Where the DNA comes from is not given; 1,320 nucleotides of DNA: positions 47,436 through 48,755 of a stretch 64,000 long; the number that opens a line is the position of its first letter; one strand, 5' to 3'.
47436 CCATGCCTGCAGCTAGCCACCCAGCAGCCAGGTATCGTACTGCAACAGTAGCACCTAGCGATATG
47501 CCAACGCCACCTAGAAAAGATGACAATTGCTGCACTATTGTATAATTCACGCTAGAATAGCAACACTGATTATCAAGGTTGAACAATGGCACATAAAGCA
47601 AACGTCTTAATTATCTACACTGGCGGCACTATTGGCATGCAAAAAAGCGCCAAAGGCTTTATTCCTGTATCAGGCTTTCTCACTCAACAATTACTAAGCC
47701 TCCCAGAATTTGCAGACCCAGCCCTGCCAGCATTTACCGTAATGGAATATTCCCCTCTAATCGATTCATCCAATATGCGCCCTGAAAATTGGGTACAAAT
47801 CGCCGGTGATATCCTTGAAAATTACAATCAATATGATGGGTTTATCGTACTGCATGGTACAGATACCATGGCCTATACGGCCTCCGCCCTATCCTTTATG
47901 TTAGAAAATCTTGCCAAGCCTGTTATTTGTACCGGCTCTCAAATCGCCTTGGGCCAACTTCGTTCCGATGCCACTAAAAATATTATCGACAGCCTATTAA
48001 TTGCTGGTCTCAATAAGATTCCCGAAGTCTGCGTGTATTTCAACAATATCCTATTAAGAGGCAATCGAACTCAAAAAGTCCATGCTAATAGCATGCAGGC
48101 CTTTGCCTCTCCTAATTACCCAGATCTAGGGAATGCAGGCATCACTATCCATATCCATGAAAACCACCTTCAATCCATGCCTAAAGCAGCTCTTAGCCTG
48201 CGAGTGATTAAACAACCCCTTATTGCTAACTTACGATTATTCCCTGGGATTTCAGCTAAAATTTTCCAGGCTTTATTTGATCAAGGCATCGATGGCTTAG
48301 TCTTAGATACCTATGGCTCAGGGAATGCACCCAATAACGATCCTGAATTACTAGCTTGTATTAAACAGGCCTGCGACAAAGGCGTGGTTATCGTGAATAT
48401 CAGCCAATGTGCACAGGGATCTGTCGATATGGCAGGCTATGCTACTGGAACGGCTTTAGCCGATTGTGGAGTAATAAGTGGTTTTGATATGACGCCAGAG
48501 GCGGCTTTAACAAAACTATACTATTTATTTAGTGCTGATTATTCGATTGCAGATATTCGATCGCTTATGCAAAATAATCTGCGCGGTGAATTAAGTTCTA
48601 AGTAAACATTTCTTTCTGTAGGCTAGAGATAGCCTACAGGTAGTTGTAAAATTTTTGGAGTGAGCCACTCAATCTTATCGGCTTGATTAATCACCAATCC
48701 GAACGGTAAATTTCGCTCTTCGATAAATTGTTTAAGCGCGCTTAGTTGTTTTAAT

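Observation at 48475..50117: DUF4143 AAA-ATPase cassette bracketed by duplicated ansA 3' ends and a decayed tadA 3' fragment: signature of Campbell-type insertion at the ansA/tadA junction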

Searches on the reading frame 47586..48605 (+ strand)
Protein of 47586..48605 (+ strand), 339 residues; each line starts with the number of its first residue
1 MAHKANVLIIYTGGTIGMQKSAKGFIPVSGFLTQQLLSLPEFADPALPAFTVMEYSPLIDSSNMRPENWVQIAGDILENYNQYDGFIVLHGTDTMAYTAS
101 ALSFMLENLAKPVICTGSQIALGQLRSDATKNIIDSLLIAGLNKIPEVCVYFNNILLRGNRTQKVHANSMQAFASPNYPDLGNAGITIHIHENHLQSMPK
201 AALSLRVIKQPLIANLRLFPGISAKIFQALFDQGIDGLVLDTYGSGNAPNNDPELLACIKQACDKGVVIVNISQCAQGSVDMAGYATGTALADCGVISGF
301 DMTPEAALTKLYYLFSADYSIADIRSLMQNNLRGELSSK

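Call 6: search_protein_families(library=pfam, proteins=[window:47586-48605:+], max_evalue=0.01)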
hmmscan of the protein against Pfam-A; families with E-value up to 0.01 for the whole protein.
window:47586-48605:+ (339 aa): 2 families
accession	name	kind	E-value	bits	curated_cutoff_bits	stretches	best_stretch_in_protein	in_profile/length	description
PF00710.25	Asparaginase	-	1.7e-60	204.3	22.5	1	6-193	1-190/193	Asparaginase, N-terminal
PF17763.6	Asparaginase_C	-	8.5e-34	116.4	34.6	1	215-328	4-114/114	Glutaminase/Asparaginase C-terminal domain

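Call 7: find_encoding_contigs(protein=window:47586-48605:+, flank=10000, max_places=10)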
Protein window:47586-48605:+ (339 aa): no gene with exactly this product is on record in the collection.

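Call 9: find_related_loci(query=window:47586-48605:+, collection=genome_contigs, flank=10000)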
Query window:47586-48605:+ (339 aa) in genome_contigs; peptide patterns used: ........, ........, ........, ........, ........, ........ (x = any residue, [..] = any of these).
208 stretches matched a pattern; 167 encode a relative of the query (tblastn E <= 1e-3); the best 80 are kept; 80 distinct loci.
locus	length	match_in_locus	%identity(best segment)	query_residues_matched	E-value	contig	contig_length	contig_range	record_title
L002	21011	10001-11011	79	1-337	0e+0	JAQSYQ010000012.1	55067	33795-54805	MAG: Gammaproteobacteria bacterium isolate L_E1_T20_B_bin.24 scaffold_604, whole genome shotgun sequence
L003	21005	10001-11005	55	2-337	1e-129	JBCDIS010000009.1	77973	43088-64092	MAG: Acidobacteriota bacterium isolate P01_H01_bin.185 k141_105507_length_77973_cov_21.6068, whole genome shotgun sequen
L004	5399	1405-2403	56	6-338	2e-122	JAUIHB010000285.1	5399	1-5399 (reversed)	MAG: Gammaproteobacteria bacterium isolate Co_bin.193 NODE_87007_length_5399_cov_0.864757, whole genome shotgun sequence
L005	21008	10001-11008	53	1-337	8e-122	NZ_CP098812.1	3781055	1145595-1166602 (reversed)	Parasalinivibrio latis strain TLL-SE01 chromosome 1, complete sequence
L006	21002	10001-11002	54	3-337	1e-121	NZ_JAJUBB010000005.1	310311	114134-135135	Enterovibrio qingdaonensis strain ZSDZ35 5, whole genome shotgun sequence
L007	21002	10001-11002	54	3-337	3e-121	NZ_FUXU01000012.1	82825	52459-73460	Enterovibrio nigricans DSM 22720, whole genome shotgun sequence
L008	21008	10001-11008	53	1-337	3e-121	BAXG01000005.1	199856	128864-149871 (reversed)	Photobacterium sp. JCM 19050 DNA, contig: JCM19050.contig00005, whole genome shotgun sequence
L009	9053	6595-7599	53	1-337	3e-121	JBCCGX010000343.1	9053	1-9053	MAG: Acidobacteriota bacterium isolate P01_B01_bin.53 k141_2420113_length_9053_cov_63.6819, whole genome shotgun sequenc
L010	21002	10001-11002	55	4-337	1e-120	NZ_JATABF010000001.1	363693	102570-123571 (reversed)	Vibrio sp. M260121 M260121_1, whole genome shotgun sequence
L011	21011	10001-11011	54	1-337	1e-120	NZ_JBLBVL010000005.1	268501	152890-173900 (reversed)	Thaumasiovibrio sp. DFM-14 contig_5, whole genome shotgun sequence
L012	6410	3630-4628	55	4-337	5e-121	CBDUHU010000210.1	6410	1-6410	MAG TPA_asm: uncultured Kangiellaceae bacterium isolate SRR22808129_binner12_Refined_85 genome assembly, contig: ERZ2504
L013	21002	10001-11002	55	4-337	1e-120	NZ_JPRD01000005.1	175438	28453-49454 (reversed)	Vibrio owensii CAIM 1854 = LMG 25443 strain DY05 contig_5, whole genome shotgun sequence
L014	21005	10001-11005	55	1-337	2e-120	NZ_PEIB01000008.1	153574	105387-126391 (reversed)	Veronia nyctiphanis strain CAIM 600 CAIM600T_8, whole genome shotgun sequence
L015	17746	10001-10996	55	6-337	2e-120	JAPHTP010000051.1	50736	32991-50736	MAG: Kangiellaceae bacterium isolate N1M-Bin_9 c_000000915294, whole genome shotgun sequence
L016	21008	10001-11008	54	1-337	4e-120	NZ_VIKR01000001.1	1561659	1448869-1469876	Aliikangiella marina strain GYP-15 Scaffold1_1, whole genome shotgun sequence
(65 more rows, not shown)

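Call 26: find_related_loci(query=window:47586-48605:+, collection=metagenome_contigs, flank=8000)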
Query window:47586-48605:+ (339 aa) in metagenome_contigs; peptide patterns used: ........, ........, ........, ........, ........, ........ (x = any residue, [..] = any of these).
145 stretches matched a pattern; 95 encode a relative of the query (tblastn E <= 1e-3); the best 80 are kept; 80 distinct loci.
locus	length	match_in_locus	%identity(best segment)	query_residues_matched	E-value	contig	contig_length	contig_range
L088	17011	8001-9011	80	1-337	0e+0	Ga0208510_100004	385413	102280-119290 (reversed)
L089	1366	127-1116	63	4-337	2e-156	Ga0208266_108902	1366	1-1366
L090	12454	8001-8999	56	6-338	3e-127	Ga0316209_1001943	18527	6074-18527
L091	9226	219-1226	53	2-337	1e-121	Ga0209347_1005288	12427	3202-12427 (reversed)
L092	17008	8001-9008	56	1-337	4e-121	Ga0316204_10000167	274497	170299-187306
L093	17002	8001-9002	55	4-337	6e-121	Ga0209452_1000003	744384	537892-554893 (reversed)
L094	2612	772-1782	54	1-337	3e-126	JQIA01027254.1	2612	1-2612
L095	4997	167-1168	54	4-337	5e-121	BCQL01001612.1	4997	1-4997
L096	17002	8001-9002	53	4-337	4e-119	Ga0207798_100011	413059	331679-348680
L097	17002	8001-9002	53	4-337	3e-119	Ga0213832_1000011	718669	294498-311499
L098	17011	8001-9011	55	1-338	4e-119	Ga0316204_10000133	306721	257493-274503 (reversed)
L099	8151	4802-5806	54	4-337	1e-118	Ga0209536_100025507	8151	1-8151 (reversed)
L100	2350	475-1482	54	1-337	5e-125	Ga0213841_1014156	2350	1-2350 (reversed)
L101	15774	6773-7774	54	4-337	1e-118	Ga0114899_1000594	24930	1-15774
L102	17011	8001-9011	54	1-338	3e-118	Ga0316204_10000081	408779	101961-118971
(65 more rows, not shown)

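Call 30: search_protein_families(library=ncbifam, proteins=[window:47586-48605:+], max_evalue=0.001)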
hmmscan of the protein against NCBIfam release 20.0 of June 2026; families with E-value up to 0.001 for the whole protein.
window:47586-48605:+ (339 aa): 6 families
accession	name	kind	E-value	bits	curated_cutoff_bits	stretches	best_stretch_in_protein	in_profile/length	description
NF006998.0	PRK09461.1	equivalog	7e-141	469.3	376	1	3-338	2-336/337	asparaginase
TIGR00519.1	asnASE_I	subfamily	6.6e-99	331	260.5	1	6-337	3-336/337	type I asparaginase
NF003217.0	PRK04183.1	equivalog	2.1e-58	198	310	1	4-338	75-413/420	Glu-tRNA(Gln) amidotransferase subunit GatD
TIGR02153.1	gatD_arch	equivalog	3.4e-58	197.3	324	1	4-338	62-401/405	Glu-tRNA(Gln) amidotransferase subunit GatD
TIGR00520.1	asnASE_II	subfamily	1.7e-26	92.9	314.3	1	6-287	26-312/352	type II asparaginase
NF008304.0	PRK11096.1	equivalog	3.4e-21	75.2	506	1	4-280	23-300/348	L-asparaginase 2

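Call 34: find_homologous_proteins(query=window:47586-48605:+, max_evalue=1e-60)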
Query window:47586-48605:+ (339 aa): 7862 proteins with E <= 1e-60 among 8000 candidates; the best 120 are listed.
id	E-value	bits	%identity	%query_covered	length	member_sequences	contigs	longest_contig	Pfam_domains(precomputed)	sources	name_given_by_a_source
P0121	1.6e-222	755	100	100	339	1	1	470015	PF17763.7,PF00710.26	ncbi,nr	ncbi:MAG: asparaginase [Gammaproteobacteria bacterium]|nr:asparaginase [Gammaproteobacteria bacteriu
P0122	6.0e-179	612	80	99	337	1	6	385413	PF17763.7,PF00710.26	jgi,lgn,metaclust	metaclust:\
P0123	1.1e-172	592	79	99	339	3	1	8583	PF17763.7,PF00710.26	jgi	jgi:L-asparaginase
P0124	5.5e-171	586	79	100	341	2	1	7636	PF17763.7,PF00710.26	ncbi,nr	ncbi:MAG: L-asparaginase, type [Gammaproteobacteria bacterium]|nr:L-asparaginase, type [Gammaproteob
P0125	1.7e-158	545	-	-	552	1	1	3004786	PF17763.7,PF00710.26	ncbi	-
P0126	5.1e-140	484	66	99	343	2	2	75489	PF17763.7,PF00710.26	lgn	-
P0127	3.5e-133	462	63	99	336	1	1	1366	PF17763.7,PF00710.26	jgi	-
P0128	1.4e-129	450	61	99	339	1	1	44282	PF17763.7,PF00710.26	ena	-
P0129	3.3e-128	446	74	78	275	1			PF17763.7,PF00710.26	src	-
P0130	2.9e-126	439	58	100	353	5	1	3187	PF17763.7,PF00710.26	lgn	-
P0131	3.7e-125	436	57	99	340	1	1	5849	PF17763.7,PF00710.26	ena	-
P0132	4.0e-124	432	58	100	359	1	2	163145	PF17763.7,PF00710.26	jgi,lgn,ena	jgi:L-asparaginase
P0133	4.8e-124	432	57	98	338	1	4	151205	PF17763.7,PF00710.26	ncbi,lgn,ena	-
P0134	1.4e-123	430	57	98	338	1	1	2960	PF17763.7,PF00710.26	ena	-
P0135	1.5e-123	430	58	99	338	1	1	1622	PF17763.7,PF00710.26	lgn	-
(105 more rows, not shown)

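Call 35: find_encoding_contigs(protein=P0125, flank=7000, max_places=3)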
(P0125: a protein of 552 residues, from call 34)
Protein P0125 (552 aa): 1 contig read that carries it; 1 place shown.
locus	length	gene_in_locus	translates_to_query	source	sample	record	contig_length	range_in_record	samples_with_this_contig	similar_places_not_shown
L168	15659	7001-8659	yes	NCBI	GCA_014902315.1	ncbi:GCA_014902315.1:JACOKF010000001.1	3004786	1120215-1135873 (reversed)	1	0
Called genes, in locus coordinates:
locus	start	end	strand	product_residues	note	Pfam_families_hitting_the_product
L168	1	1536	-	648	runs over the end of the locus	PF01751:Toprim, PF01131:Topoisom_bac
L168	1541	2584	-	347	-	PF00586:AIRS, PF02769:AIRS_C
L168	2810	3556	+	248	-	PF01569:PAP2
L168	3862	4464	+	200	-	-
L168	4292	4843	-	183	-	PF00881:Nitroreductase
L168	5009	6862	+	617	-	PF25145:NfeD1b_N (faint), PF01343:Peptidase_S49, PF00574:CLP_protease (faint), PF01343:Peptidase_S49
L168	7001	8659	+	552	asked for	PF00710:Asparaginase, PF17763:Asparaginase_C, PF00710:Asparaginase, PF17763:Asparaginase_C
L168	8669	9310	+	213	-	PF00857:Isochorismatase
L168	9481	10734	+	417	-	PF00704:Glyco_hydro_18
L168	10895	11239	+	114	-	PF01844:HNH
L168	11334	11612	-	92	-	PF07023:DUF1315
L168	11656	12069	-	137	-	PF01641:SelR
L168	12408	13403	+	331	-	PF00044:Gp_dh_N, PF02800:Gp_dh_C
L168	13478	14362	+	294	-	PF01263:Aldose_epim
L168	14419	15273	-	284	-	PF00248:Aldo_ket_red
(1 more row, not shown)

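Call 36: find_encoding_contigs(protein=P0124, flank=7000, max_places=3)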
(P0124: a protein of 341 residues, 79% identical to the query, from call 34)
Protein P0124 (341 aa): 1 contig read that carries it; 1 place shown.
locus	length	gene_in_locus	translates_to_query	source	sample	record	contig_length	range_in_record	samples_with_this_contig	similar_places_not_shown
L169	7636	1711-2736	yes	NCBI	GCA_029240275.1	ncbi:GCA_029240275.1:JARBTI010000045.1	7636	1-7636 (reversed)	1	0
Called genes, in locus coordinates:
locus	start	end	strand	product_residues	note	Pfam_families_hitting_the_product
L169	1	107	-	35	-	PF00318:Ribosomal_S2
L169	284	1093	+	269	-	PF00557:Peptidase_M24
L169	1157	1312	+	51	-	-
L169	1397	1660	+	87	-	-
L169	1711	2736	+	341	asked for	PF00710:Asparaginase, PF17763:Asparaginase_C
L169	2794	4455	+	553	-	PF13424:TPR_12 (faint), PF24885:TPR_NPHP3 (faint)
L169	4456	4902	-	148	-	PF00383:dCMP_cyt_deam_1, PF14437:MafB19-deam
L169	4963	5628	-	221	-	-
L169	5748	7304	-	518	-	PF00117:GATase, PF07722:Peptidase_C26 (weak), PF02540:NAD_synthase, PF03054:tRNA_Me_trans (faint), PF00958:GMP_synt_C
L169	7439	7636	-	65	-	PF00478:IMPDH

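Call 37: find_encoding_contigs(protein=P0123, flank=7000, max_places=3)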
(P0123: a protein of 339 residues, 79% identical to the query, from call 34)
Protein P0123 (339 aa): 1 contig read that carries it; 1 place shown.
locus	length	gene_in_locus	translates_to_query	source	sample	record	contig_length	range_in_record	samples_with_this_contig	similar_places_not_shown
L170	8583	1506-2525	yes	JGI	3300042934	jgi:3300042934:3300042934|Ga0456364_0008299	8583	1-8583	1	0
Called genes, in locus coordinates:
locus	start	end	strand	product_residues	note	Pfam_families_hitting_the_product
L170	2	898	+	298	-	?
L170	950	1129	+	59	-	-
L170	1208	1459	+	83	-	-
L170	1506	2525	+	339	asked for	PF00710:Asparaginase, PF17763:Asparaginase_C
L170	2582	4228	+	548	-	PF13374:TPR_10 (faint), PF24885:TPR_NPHP3 (faint), PF13424:TPR_12 (weak)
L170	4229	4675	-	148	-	PF00383:dCMP_cyt_deam_1, PF14437:MafB19-deam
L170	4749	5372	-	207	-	-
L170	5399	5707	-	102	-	-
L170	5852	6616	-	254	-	-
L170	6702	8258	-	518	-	PF00117:GATase, PF07722:Peptidase_C26, PF02540:NAD_synthase, PF03054:tRNA_Me_trans (faint), PF00958:GMP_synt_C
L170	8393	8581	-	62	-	?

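Call 38: find_encoding_contigs(protein=P0126, flank=7000, max_places=3)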
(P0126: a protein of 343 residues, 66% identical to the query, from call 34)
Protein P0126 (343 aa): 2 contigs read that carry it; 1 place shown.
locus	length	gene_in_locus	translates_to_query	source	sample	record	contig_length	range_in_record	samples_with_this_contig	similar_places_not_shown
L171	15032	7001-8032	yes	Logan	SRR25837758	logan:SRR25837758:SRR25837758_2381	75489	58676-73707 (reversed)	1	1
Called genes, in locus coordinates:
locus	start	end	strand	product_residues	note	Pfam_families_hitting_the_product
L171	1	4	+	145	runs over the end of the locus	-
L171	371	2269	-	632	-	PF00005:ABC_tran, PF02463:SMC_N (faint), PF03193:RsgA_GTPase (faint), PF13555:AAA_29 (faint), PF01926:MMR_HSR1 (faint), PF12848:ABC_tran_Xtn, PF00005:ABC_tran, PF13304:AAA_21 (weak)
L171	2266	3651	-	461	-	PF01225:Mur_ligase, PF08245:Mur_ligase_M, PF02875:Mur_ligase_C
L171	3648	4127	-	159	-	-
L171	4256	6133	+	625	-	PF00005:ABC_tran, PF00006:ATP-synt_ab (faint), PF02463:SMC_N (faint), PF03193:RsgA_GTPase (faint), PF13191:AAA_16 (faint), PF12848:ABC_tran_Xtn, PF00005:ABC_tran, PF16326:ABC_tran_CTD, +4 more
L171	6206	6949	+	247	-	-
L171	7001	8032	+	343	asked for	PF00710:Asparaginase, PF17763:Asparaginase_C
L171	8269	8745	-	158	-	PF05618:RimB-like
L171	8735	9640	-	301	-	PF18030:Rimk_N, PF14397:ATPgrasp_ST (faint), PF02655:ATP-grasp_3, PF02955:GSH-S_ATP, PF08443:RimK, PF07478:Dala_Dala_lig_C (weak)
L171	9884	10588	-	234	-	PF00023:Ank (faint), PF12796:Ank_2, PF13606:Ank_3 (faint), PF13637:Ank_4 (faint)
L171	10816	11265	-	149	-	PF00383:dCMP_cyt_deam_1, PF14437:MafB19-deam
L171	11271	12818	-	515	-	PF00117:GATase, PF07722:Peptidase_C26, PF02540:NAD_synthase (weak), PF00958:GMP_synt_C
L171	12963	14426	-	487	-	PF00478:IMPDH, PF03060:NMO (weak), PF00571:CBS, PF03060:NMO, PF00977:His_biosynth (faint), PF01070:FMN_dh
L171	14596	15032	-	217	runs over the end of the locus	PF13353:Fer4_12 (weak), PF04055:Radical_SAM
